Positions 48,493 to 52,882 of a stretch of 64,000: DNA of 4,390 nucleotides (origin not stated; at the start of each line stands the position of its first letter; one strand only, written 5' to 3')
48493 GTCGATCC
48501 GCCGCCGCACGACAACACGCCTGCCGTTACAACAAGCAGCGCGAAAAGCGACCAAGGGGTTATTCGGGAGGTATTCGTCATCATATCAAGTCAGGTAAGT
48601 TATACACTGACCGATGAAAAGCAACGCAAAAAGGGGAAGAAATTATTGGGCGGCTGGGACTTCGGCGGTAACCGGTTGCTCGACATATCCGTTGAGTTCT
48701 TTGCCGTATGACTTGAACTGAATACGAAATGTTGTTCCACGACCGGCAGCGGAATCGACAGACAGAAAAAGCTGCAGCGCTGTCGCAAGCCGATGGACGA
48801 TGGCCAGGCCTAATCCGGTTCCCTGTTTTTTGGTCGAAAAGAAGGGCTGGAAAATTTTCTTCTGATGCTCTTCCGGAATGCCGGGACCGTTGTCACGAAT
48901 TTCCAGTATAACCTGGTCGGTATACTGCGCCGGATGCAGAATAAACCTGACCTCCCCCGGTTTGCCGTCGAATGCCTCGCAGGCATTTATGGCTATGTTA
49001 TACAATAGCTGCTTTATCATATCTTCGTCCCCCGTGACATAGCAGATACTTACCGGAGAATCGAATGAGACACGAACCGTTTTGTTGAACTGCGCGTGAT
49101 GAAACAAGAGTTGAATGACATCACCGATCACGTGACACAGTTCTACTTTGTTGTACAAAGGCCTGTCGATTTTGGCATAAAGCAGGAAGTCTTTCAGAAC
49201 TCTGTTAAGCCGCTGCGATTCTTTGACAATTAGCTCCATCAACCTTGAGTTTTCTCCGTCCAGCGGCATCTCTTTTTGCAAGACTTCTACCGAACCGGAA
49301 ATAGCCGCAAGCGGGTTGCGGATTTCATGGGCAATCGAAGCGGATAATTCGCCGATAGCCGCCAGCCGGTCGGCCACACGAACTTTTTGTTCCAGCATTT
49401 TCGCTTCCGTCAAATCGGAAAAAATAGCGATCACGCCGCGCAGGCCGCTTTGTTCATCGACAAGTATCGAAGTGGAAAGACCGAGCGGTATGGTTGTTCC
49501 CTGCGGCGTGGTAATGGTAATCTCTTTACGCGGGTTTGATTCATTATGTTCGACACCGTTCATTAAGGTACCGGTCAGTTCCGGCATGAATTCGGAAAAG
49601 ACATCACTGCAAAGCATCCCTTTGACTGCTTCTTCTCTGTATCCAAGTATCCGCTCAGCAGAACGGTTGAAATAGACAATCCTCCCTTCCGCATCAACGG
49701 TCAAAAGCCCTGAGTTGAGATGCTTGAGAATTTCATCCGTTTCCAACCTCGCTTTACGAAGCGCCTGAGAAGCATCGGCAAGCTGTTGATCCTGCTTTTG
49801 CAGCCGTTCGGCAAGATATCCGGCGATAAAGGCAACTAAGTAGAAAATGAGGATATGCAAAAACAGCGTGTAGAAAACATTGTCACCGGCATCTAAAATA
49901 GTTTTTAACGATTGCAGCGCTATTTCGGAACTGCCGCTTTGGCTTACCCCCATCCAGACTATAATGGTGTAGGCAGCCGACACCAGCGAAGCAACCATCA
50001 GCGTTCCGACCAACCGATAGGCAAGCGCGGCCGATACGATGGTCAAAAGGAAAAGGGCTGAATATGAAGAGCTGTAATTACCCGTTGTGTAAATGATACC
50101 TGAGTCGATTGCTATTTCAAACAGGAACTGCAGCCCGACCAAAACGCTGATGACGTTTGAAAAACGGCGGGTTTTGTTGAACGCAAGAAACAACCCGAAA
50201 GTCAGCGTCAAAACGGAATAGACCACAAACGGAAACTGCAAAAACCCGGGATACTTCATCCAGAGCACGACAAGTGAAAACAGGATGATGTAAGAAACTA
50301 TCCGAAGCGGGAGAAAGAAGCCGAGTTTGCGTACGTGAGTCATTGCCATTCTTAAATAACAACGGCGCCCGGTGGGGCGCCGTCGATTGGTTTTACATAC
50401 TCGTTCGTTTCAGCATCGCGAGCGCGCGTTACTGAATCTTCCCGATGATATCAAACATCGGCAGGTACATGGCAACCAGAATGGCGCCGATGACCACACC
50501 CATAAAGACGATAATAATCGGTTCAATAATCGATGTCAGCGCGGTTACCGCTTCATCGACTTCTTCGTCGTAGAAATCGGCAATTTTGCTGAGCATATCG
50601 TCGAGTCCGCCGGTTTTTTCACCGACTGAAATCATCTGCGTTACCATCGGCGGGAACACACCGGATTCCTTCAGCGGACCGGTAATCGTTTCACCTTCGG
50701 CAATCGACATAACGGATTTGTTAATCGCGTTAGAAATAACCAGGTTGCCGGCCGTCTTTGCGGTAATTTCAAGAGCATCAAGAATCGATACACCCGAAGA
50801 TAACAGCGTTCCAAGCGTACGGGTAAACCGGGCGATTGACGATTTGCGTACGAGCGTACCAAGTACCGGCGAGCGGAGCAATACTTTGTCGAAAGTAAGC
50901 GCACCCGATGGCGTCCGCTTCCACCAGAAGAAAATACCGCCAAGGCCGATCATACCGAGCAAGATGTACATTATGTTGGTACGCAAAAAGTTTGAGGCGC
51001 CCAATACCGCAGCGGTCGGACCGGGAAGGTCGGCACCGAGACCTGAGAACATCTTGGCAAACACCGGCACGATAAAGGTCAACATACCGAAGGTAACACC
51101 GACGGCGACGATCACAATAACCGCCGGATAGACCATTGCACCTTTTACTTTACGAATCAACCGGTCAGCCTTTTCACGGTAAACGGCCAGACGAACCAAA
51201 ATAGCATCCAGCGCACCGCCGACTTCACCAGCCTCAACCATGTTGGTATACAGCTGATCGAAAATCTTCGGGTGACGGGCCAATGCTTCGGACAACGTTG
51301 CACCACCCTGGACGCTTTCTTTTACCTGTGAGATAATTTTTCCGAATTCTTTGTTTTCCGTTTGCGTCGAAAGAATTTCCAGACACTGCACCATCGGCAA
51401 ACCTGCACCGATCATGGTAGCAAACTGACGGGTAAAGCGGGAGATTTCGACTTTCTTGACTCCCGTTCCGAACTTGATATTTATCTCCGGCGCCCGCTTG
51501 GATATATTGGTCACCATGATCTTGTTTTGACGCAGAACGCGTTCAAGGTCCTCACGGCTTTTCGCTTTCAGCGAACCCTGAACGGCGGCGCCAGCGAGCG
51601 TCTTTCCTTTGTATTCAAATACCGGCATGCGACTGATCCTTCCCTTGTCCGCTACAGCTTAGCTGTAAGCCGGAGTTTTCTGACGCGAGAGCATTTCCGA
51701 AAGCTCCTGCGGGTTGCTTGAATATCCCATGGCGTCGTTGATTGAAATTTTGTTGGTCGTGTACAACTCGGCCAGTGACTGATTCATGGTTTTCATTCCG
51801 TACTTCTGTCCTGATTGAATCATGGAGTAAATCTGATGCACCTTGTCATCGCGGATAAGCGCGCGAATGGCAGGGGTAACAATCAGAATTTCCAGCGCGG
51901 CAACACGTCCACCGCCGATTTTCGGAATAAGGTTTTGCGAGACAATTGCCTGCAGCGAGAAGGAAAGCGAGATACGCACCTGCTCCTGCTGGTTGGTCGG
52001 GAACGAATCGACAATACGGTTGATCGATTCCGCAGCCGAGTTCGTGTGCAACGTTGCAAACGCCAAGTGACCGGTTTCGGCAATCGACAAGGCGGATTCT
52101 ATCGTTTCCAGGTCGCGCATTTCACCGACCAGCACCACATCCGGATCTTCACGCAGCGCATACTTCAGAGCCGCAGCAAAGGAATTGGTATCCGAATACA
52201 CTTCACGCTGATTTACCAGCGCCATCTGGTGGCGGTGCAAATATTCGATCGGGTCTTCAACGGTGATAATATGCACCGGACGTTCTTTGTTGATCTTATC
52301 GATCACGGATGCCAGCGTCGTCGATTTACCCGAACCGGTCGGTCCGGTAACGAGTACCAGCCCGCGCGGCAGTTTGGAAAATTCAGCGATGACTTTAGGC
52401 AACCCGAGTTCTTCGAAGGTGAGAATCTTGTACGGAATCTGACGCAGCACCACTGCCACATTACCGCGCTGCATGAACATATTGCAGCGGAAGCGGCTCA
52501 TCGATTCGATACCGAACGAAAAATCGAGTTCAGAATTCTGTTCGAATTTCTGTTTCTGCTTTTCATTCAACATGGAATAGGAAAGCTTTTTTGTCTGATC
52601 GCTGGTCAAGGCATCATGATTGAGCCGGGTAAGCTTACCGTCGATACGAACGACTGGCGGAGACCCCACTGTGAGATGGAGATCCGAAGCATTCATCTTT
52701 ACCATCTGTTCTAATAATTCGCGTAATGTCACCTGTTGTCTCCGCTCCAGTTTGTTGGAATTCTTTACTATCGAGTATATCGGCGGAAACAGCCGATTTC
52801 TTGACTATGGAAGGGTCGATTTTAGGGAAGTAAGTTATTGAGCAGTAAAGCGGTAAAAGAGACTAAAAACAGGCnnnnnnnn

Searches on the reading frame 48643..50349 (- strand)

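Call 34: search_protein_families(library=pfam, proteins=[window:48643-50349:-], max_evalue=0.0001)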
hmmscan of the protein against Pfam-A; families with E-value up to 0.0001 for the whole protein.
window:48643-50349:- (568 aa): 7 families
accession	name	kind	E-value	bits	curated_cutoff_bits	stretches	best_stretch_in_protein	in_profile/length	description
PF02518.31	HATPase_c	-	2.9e-24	86.1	26.4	1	440-546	1-108/111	Histidine kinase-, DNA gyrase B-, and HSP90-like ATPase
PF00512.31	HisKA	-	7.9e-18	64.7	26.9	1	333-396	3-65/66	His Kinase A (phospho-acceptor) domain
PF00989.32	PAS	-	2.8e-14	53.5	22.6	1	205-312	4-112/113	PAS fold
PF13426.13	PAS_9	-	2.1e-13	50.9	27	1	214-315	3-103/103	PAS domain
PF08448.16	PAS_4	-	3.8e-09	37.2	23.1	1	208-317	1-109/110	PAS fold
PF25323.1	6TM_PilS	-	5.6e-07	29.9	27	1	21-188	21-187/189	PilS-like transmembrane domain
PF13188.13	PAS_8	-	2.9e-06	27.4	21.8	1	207-259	6-55/65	PAS domain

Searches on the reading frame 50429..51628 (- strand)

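Call 106: search_protein_families(library=pfam, proteins=[window:50429-51628:-], max_evalue=0.0001)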
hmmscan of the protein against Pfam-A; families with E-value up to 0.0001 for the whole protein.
window:50429-51628:- (399 aa): 1 family
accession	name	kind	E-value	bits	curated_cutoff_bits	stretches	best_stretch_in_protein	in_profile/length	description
PF00482.28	T2SSF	-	6.1e-69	230.2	25.2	2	65-188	1-125/125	Type II secretion system (T2SS), protein F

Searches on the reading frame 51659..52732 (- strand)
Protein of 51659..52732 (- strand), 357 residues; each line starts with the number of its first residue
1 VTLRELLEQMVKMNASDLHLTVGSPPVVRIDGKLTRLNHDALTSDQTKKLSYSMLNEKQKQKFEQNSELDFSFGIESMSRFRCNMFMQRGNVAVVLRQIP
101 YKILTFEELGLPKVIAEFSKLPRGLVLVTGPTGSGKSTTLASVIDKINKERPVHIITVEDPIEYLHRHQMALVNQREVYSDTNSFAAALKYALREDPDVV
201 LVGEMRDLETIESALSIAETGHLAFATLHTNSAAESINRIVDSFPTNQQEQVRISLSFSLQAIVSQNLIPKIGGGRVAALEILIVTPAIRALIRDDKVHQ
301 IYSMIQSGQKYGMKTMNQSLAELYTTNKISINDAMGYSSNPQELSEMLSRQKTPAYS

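Call 106: search_protein_families(library=pfam, proteins=[window:51659-52732:-], max_evalue=0.0001)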
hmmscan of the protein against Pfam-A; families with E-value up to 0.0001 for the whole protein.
window:51659-52732:- (357 aa): 4 families
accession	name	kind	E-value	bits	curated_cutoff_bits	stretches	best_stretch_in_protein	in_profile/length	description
PF00437.27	T2SSE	-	3e-49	168.1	24.9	1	3-272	12-281/370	Type II/IV secretion system protein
PF25199.1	nSTAND_NTPase5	-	4.3e-05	23.8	34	0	120-168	38-86/145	Novel STAND NTPase 5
PF13401.12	AAA_22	-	4.4e-05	24.2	27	0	123-161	5-42/130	AAA domain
PF13191.12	AAA_16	-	7.2e-05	23.8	32.6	0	124-219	25-128/167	AAA ATPase domain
